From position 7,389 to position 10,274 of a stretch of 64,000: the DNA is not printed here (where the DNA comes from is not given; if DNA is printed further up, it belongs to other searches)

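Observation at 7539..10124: Intact IleRS homolog with both class I catalytic motifs erased, sitting in the ancestral ileS slot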

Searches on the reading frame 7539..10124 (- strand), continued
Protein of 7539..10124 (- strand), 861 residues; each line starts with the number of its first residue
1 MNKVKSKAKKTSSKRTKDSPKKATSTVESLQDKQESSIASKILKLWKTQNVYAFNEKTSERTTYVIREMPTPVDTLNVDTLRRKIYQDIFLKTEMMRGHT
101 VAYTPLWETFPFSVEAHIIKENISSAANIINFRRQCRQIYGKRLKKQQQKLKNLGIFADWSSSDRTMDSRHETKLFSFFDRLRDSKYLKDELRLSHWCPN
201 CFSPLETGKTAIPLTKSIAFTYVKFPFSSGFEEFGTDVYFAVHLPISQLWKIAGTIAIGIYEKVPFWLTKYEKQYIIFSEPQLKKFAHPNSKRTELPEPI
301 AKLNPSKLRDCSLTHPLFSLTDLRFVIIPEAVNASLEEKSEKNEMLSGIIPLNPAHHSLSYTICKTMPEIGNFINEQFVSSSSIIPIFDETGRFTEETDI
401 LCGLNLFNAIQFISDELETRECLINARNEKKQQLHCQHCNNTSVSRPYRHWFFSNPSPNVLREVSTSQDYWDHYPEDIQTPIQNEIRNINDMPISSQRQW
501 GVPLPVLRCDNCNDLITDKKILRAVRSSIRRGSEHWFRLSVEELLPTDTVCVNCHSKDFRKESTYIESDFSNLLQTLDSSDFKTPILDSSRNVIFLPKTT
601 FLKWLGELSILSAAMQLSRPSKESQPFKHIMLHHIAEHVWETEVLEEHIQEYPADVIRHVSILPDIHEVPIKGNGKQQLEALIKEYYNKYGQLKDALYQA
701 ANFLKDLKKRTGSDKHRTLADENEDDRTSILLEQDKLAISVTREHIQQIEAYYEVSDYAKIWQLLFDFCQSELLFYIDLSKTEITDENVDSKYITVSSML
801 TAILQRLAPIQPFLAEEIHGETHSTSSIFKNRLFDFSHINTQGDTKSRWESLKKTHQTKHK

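Call 46: find_encoding_contigs(protein=P0452, flank=10000, max_places=4)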
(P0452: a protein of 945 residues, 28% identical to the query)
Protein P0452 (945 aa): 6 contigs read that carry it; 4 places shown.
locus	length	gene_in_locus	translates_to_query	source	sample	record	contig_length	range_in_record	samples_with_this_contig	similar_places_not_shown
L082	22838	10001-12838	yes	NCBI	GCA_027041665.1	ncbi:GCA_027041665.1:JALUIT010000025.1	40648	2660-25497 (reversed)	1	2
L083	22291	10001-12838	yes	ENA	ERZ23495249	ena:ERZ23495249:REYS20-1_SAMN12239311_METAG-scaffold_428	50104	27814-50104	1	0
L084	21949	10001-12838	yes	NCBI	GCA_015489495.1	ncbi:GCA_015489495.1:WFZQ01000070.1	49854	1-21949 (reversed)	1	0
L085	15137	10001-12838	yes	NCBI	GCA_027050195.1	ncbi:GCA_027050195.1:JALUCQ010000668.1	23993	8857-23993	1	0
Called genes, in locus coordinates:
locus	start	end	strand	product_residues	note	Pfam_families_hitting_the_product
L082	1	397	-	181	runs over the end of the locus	PF03264:Cytochrom_NNT, PF22113:Mtrc-MtrF_II-IV_dom (faint), PF14522:Cytochrome_C7 (faint), PF09699:Paired_CXXCH_1 (faint)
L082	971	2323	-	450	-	PF02878:PGM_PMM_I, PF02879:PGM_PMM_II, PF02880:PGM_PMM_III, PF00408:PGM_PMM_IV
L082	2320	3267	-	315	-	PF07949:YbbR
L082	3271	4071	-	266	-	PF19293:CdaA_N, PF02457:DAC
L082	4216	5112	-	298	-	PF00809:Pterin_bind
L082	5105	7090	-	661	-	PF06480:FtsH_ext, PF06068:TIP49 (weak), PF00004:AAA, PF07728:AAA_5 (faint), PF17862:AAA_lid_3, PF01434:Peptidase_M41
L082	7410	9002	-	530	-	PF01171:ATP_bind_3, PF09179:TilS (faint), PF11734:TilS_C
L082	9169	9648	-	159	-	PF00254:FKBP_C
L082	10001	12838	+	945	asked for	PF00133:tRNA-synt_1, PF09334:tRNA-synt_1g, PF13603:tRNA-synt_1_2 (weak), PF01406:tRNA-synt_1e (weak), PF01921:tRNA-synt_1f (weak), PF08264:Anticodon_1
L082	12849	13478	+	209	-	PF01066:CDP-OH_P_transf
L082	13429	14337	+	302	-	PF00590:TP_methylase, PF23016:RsmI_C (weak)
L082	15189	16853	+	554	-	PF03485:Arg_tRNA_synt_N, PF00750:tRNA-synt_1d, PF01406:tRNA-synt_1e (faint), PF09334:tRNA-synt_1g (faint), PF05746:DALR_1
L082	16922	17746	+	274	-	PF05036:SPOR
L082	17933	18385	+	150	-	PF13673:Acetyltransf_10, PF00583:Acetyltransf_1, PF13508:Acetyltransf_7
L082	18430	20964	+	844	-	PF07517:SecA_DEAD, PF00270:DEAD (weak), PF01043:SecA_PP_bind, PF21090:P-loop_SecA, PF07516:SecA_SW, PF02810:SEC-C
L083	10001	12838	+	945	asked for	PF00133:tRNA-synt_1, PF09334:tRNA-synt_1g, PF13603:tRNA-synt_1_2 (weak), PF01406:tRNA-synt_1e (weak), PF01921:tRNA-synt_1f (weak), PF08264:Anticodon_1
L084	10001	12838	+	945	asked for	PF00133:tRNA-synt_1, PF09334:tRNA-synt_1g, PF13603:tRNA-synt_1_2 (weak), PF01406:tRNA-synt_1e (weak), PF01921:tRNA-synt_1f (weak), PF08264:Anticodon_1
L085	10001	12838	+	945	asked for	PF00133:tRNA-synt_1, PF09334:tRNA-synt_1g, PF13603:tRNA-synt_1_2 (weak), PF01406:tRNA-synt_1e (weak), PF01921:tRNA-synt_1f (weak), PF08264:Anticodon_1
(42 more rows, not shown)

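Call 47: find_encoding_contigs(protein=P0444, flank=10000, max_places=3)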
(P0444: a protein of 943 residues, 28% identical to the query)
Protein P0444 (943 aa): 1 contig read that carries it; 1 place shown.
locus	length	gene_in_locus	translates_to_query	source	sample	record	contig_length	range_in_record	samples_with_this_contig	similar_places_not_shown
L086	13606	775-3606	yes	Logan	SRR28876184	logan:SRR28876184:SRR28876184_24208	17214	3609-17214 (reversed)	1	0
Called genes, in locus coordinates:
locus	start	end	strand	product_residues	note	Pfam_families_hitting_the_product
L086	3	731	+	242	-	?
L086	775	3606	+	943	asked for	PF00133:tRNA-synt_1, PF01921:tRNA-synt_1f (faint), PF09334:tRNA-synt_1g, PF13603:tRNA-synt_1_2 (weak), PF01406:tRNA-synt_1e (weak), PF09334:tRNA-synt_1g (weak), PF08264:Anticodon_1, PF06827:zf-FPG_IleRS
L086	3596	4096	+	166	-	PF01252:Peptidase_A8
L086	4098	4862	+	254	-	PF01790:LGT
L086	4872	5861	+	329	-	PF01479:S4, PF00849:PseudoU_synth_2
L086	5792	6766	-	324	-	PF01930:Cas_Cas4 (faint), PF12705:PDDEXK_1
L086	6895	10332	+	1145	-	PF02811:PHP, PF07733:DNA_pol3_alpha, PF17657:DNA_pol3_finger, PF14579:HHH_6, PF01336:tRNA_anti-codon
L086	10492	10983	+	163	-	-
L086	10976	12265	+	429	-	PF00815:Histidinol_dh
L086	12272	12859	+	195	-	PF00475:IGPD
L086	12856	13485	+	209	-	PF00117:GATase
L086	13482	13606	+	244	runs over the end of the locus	PF00977:His_biosynth, PF01207:Dus (faint)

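Call 48: find_encoding_contigs(protein=P0130, flank=10000, max_places=5)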
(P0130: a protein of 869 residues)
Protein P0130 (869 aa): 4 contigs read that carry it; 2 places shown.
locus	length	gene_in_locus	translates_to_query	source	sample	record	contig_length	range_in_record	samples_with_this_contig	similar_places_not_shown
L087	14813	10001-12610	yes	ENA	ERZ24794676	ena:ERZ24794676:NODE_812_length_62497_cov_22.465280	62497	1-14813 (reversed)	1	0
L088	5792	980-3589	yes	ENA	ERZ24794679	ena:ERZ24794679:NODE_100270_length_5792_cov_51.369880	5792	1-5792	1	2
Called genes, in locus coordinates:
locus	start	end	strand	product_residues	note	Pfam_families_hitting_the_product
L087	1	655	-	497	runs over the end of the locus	-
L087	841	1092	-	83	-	-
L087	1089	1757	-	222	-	-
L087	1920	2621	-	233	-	-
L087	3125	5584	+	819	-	PF03030:H_PPase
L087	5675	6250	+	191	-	PF00027:cNMP_binding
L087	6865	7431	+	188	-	PF01594:AI-2E_transport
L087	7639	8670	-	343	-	PF01073:3Beta_HSD, PF01370:Epimerase, PF02719:Polysacc_synt_2 (weak), PF04321:RmlD_sub_bind, PF05368:NmrA, PF13460:NAD_binding_10, PF16363:GDP_Man_Dehyd, PF07993:NAD_binding_4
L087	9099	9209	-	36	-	-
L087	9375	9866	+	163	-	PF05103:DivIVA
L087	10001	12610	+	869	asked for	PF00133:tRNA-synt_1, PF08264:Anticodon_1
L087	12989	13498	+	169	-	PF01252:Peptidase_A8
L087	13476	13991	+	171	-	-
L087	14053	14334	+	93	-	PF01327:Pep_deformylase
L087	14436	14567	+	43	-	PF01327:Pep_deformylase (weak)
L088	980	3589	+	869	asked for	PF00133:tRNA-synt_1, PF08264:Anticodon_1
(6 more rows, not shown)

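Call 49: find_encoding_contigs(protein=P0131, flank=10000, max_places=3)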
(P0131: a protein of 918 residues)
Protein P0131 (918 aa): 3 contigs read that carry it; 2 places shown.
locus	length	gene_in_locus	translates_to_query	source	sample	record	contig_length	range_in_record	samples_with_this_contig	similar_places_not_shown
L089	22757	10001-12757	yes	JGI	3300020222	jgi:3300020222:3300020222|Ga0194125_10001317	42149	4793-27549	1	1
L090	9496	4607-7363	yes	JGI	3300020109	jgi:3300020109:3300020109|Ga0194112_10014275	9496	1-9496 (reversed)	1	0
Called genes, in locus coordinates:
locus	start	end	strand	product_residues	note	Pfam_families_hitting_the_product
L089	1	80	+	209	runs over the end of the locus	PF01066:CDP-OH_P_transf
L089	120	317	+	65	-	PF02416:TatA_B_E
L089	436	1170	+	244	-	-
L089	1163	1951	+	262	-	-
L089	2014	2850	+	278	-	PF00902:TatC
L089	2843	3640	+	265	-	PF24481:CT398_CC, PF02591:Zn_ribbon_9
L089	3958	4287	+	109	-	PF00190:Cupin_1, PF07883:Cupin_2, PF02311:AraC_binding (weak)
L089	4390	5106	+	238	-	PF01168:Ala_racemase_N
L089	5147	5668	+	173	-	-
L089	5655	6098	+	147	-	-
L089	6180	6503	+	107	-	-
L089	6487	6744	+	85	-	-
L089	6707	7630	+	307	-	PF03807:F420_oxidored, PF14748:P5CR_dimer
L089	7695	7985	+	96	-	PF04255:DUF433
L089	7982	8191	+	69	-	-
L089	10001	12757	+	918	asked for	PF00133:tRNA-synt_1, PF09334:tRNA-synt_1g (faint), PF08264:Anticodon_1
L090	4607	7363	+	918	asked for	PF00133:tRNA-synt_1, PF09334:tRNA-synt_1g (faint), PF08264:Anticodon_1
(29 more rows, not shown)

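Call 59: search_protein_families(library=padloc, proteins=[window:7539-10124:-], max_evalue=0.01)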
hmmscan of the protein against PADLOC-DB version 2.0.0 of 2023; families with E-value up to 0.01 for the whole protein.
window:7539-10124:- (861 aa): 0 families

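Call 60: list_cluster_members(proteins=[P0147, P0150, P0161, P0169, P0175, P0176, P0177, P0197, P0221, P0142])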
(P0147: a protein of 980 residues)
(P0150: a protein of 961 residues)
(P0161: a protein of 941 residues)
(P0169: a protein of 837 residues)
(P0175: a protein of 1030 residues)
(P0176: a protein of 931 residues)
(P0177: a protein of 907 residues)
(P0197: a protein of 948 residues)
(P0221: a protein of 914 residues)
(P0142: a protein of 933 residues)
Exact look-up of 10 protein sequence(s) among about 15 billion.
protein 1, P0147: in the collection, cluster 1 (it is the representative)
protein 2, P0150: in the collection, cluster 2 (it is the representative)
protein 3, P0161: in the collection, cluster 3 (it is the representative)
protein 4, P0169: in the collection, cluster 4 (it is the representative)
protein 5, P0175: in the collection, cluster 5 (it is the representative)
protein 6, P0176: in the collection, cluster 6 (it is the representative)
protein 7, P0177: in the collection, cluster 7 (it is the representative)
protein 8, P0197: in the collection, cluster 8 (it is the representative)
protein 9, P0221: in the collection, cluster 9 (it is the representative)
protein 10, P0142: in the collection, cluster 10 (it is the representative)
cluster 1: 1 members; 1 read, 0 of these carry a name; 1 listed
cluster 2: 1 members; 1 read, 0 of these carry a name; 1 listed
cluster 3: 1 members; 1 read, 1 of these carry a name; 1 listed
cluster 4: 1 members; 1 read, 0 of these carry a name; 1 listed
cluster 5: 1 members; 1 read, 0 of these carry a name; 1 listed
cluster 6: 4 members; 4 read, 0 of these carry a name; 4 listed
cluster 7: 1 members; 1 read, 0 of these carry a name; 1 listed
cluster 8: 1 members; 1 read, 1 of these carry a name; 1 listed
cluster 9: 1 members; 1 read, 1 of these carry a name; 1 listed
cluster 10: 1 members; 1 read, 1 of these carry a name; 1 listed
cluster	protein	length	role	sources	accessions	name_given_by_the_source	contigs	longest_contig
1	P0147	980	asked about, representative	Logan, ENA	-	-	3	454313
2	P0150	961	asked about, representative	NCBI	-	-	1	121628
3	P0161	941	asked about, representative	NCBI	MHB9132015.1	MAG: isoleucine--tRNA ligase [Armatimonadota bacterium]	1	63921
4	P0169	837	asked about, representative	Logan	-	-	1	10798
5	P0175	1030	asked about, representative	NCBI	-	-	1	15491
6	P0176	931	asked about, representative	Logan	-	-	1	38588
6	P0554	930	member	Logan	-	-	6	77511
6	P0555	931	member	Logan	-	-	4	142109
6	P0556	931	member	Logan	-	-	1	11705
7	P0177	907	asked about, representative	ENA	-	-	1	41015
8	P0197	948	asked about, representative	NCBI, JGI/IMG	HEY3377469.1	MAG TPA: class I tRNA ligase family protein [Armatimonadota bacterium] | isoleucyl-tRNA synthetase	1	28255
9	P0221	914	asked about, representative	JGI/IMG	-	isoleucyl-tRNA synthetase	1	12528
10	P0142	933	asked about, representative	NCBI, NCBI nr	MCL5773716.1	MAG: isoleucine--tRNA ligase [Firmicutes bacterium] | isoleucine--tRNA ligase [Bacillota bacterium]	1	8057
